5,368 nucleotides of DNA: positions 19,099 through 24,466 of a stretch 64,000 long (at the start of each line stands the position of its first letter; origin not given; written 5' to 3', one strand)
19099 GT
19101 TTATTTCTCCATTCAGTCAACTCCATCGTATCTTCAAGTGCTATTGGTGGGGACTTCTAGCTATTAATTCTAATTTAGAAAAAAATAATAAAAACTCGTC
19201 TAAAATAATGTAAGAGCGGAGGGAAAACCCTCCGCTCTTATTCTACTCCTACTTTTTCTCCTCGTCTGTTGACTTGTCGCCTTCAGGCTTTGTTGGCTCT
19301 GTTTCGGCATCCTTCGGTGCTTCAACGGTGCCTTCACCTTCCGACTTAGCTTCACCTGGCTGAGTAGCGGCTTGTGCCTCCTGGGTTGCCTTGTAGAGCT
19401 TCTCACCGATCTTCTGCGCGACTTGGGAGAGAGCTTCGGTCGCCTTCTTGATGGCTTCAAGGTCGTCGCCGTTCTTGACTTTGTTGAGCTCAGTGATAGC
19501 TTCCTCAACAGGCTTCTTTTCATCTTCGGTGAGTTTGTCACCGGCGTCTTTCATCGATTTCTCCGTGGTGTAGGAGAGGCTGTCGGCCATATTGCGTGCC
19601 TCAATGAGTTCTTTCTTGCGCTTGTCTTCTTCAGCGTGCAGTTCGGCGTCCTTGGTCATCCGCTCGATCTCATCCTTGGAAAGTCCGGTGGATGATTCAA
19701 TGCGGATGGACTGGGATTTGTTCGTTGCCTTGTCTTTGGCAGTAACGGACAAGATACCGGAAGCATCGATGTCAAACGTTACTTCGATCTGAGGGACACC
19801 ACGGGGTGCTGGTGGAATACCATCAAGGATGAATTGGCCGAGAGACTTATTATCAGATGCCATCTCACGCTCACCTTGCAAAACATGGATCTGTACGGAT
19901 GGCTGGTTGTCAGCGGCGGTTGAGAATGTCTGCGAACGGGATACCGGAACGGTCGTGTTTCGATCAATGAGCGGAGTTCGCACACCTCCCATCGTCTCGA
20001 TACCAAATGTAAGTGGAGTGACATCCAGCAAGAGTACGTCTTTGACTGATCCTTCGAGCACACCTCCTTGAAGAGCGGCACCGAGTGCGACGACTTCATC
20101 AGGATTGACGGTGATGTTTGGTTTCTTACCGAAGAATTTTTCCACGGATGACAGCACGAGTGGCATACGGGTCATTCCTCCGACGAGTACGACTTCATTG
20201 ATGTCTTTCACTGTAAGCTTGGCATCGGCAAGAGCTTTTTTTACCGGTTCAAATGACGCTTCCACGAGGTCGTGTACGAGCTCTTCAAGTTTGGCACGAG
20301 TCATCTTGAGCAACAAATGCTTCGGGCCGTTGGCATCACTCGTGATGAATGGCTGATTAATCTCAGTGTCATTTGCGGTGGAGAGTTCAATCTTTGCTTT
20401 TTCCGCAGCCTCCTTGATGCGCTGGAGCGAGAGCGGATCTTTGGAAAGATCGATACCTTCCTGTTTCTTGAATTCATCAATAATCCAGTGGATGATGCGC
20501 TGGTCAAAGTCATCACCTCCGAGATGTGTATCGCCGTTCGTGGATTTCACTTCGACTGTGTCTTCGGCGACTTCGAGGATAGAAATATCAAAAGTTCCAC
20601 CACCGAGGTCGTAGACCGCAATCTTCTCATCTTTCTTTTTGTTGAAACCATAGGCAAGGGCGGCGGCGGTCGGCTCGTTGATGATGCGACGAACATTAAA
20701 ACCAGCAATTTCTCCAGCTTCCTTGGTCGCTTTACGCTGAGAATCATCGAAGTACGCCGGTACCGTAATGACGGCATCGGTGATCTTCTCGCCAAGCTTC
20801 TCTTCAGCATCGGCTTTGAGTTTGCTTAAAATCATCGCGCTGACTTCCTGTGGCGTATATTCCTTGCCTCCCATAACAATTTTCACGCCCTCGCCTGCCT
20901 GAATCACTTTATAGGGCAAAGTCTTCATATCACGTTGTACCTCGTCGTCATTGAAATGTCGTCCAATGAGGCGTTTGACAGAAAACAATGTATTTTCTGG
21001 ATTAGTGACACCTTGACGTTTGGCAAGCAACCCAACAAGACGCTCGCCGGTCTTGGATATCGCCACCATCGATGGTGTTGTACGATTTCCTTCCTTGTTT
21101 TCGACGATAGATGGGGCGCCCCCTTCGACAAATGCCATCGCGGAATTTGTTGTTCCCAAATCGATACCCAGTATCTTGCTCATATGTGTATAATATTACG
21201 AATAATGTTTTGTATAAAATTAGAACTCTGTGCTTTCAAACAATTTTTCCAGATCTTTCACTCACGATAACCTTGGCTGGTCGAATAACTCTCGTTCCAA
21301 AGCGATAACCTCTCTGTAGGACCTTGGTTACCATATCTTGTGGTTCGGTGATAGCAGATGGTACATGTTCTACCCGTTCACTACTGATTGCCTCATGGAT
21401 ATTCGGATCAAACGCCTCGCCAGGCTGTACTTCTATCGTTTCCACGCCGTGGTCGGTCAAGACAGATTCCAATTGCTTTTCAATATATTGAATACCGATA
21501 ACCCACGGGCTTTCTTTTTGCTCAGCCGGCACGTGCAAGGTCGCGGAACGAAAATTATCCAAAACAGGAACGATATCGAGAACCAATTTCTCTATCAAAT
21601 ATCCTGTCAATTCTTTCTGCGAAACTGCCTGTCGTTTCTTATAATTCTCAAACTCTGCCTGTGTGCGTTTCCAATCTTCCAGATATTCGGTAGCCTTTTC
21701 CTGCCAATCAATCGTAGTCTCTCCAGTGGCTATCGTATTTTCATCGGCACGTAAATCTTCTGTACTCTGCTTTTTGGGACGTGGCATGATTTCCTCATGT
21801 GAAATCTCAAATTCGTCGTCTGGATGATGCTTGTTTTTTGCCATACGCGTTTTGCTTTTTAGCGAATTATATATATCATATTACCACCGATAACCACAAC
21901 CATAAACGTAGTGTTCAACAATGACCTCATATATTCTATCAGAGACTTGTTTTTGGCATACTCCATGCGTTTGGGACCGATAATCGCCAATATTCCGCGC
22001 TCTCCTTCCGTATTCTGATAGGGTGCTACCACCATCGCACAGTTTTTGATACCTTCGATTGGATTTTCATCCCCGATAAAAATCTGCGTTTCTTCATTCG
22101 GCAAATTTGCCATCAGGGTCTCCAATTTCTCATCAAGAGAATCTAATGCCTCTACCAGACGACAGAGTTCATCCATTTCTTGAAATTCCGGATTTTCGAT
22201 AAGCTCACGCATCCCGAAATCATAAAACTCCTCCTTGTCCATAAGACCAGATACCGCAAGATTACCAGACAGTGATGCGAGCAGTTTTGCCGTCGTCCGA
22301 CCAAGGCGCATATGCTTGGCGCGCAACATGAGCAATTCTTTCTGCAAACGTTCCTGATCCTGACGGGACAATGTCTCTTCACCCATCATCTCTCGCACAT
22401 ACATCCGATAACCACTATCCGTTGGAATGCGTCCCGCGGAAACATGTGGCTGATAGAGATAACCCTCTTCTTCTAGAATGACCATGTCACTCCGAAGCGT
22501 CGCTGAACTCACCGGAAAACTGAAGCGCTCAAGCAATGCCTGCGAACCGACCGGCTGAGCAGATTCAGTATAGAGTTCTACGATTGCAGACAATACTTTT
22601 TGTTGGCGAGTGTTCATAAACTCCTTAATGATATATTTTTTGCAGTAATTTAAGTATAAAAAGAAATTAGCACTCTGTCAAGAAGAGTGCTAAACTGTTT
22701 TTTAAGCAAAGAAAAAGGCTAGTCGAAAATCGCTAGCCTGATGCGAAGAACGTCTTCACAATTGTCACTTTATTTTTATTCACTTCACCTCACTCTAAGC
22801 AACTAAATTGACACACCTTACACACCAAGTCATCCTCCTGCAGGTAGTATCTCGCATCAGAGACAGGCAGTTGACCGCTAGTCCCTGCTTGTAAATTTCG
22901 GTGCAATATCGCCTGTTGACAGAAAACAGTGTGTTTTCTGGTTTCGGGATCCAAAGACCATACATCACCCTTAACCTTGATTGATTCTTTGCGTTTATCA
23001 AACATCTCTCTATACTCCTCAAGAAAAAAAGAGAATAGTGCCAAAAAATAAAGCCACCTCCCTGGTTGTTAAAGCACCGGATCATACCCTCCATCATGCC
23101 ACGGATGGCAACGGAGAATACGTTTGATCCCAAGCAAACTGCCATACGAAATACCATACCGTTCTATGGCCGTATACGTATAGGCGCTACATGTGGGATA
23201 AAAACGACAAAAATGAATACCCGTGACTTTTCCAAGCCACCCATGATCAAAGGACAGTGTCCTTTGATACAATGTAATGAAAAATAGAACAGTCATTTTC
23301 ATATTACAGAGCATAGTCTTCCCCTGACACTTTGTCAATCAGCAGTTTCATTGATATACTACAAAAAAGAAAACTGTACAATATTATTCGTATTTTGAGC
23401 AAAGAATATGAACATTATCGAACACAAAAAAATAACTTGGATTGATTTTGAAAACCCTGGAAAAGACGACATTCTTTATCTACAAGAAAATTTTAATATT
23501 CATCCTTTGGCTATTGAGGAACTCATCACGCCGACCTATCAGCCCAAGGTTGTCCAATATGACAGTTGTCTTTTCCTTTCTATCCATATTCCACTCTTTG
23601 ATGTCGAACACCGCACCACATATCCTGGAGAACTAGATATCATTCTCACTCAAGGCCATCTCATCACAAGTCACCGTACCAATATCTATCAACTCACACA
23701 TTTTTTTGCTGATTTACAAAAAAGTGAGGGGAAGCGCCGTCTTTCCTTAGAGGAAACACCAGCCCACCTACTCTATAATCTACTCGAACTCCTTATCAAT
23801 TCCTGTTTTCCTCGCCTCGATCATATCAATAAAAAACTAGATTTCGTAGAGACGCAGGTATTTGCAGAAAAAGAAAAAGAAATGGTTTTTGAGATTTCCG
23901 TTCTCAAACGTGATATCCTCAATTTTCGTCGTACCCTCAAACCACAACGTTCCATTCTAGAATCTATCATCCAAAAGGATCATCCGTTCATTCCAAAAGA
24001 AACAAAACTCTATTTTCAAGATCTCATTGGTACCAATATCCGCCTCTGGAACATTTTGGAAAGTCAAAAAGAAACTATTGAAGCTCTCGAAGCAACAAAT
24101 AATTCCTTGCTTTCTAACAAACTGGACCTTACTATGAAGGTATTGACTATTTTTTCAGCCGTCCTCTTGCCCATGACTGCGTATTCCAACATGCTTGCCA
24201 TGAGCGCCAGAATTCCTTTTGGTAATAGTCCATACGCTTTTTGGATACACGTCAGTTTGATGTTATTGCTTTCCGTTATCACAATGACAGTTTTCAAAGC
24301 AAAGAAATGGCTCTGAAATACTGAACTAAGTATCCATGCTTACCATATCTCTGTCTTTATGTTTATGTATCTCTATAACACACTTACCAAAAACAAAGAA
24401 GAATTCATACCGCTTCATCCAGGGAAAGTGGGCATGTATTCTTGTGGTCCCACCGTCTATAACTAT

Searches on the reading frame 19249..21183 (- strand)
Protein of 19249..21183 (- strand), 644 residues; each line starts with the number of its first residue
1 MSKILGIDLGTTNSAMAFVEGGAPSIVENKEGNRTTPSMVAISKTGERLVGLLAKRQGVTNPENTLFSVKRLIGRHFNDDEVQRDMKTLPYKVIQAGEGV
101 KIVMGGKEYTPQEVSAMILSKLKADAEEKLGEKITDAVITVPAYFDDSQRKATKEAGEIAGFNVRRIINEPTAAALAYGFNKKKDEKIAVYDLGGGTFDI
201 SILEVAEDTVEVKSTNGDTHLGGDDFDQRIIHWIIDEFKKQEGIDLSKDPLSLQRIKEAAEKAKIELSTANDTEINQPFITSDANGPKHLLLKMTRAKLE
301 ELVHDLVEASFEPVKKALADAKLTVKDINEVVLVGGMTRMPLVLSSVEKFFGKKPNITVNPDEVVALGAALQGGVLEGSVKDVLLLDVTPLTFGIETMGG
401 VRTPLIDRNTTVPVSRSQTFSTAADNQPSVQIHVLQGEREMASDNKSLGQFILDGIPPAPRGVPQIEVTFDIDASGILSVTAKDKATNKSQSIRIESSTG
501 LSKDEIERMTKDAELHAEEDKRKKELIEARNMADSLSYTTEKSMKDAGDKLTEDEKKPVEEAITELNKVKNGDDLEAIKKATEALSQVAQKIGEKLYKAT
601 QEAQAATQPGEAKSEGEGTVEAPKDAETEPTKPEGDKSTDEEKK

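Call 40: search_protein_families(library=pfam, proteins=[window:19249-21183:-], max_evalue=0.00001)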
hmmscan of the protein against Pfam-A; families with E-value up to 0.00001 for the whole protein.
window:19249-21183:- (644 aa): 2 families
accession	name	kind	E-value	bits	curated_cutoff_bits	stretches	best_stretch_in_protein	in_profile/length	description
PF00012.26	HSP70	-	3e-256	851.8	20.6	1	4-598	1-599/599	Hsp70 protein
PF06723.19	MreB_Mbl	-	3.3e-17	62.8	27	1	119-370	78-316/327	MreB/Mbl protein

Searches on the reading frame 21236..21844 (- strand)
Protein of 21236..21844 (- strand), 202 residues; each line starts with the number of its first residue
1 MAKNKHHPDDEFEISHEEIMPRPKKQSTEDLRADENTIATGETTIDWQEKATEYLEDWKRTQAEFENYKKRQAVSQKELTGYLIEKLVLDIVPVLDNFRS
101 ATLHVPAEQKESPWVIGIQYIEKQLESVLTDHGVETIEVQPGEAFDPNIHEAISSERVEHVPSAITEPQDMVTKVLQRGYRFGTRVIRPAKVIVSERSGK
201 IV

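Call 40: search_protein_families(library=pfam, proteins=[window:21236-21844:-], max_evalue=0.00001)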
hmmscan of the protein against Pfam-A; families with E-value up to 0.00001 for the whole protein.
window:21236-21844:- (202 aa): 1 family
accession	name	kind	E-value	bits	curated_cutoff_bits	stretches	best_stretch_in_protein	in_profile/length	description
PF01025.24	GrpE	-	6.7e-41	140.1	25.8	1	32-196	7-165/165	GrpE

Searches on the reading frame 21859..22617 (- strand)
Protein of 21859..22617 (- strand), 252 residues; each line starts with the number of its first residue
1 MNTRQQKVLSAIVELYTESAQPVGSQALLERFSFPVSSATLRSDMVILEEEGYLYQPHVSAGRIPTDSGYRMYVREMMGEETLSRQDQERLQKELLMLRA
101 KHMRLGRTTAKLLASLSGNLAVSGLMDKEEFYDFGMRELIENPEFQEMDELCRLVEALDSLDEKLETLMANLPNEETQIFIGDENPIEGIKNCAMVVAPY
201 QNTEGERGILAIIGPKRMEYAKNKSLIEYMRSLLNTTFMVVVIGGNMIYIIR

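Call 40: search_protein_families(library=pfam, proteins=[window:21859-22617:-], max_evalue=0.00001)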
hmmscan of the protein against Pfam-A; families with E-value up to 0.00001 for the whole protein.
window:21859-22617:- (252 aa): 1 family
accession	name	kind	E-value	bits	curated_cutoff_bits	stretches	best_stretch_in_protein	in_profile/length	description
PF01628.27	HrcA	-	9e-24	85.1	22.2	1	83-222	87-213/215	HrcA protein C terminal domain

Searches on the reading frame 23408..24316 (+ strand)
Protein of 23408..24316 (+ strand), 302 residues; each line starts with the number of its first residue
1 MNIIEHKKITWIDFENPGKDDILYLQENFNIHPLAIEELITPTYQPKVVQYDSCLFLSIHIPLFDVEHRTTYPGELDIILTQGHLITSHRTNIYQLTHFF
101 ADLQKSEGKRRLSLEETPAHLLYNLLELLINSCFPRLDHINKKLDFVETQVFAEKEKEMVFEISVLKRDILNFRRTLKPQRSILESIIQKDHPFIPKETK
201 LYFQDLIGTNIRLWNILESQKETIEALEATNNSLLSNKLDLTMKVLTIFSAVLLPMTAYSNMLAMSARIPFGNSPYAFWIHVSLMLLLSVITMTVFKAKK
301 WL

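Call 61: search_protein_families(library=ncbifam, proteins=[window:23408-24316:+], max_evalue=1e-10)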
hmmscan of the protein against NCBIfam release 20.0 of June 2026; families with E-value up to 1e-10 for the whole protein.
window:23408-24316:+ (302 aa): 2 families
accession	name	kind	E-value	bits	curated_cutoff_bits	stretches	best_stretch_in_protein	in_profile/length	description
TIGR00383.1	corA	equivalog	4.8e-45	154.3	200.75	1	4-302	24-320/320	magnesium/cobalt transporter CorA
NF007092.0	PRK09546.1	equivalog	3e-12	46.3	292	1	3-302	34-327/327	zinc transporter ZntB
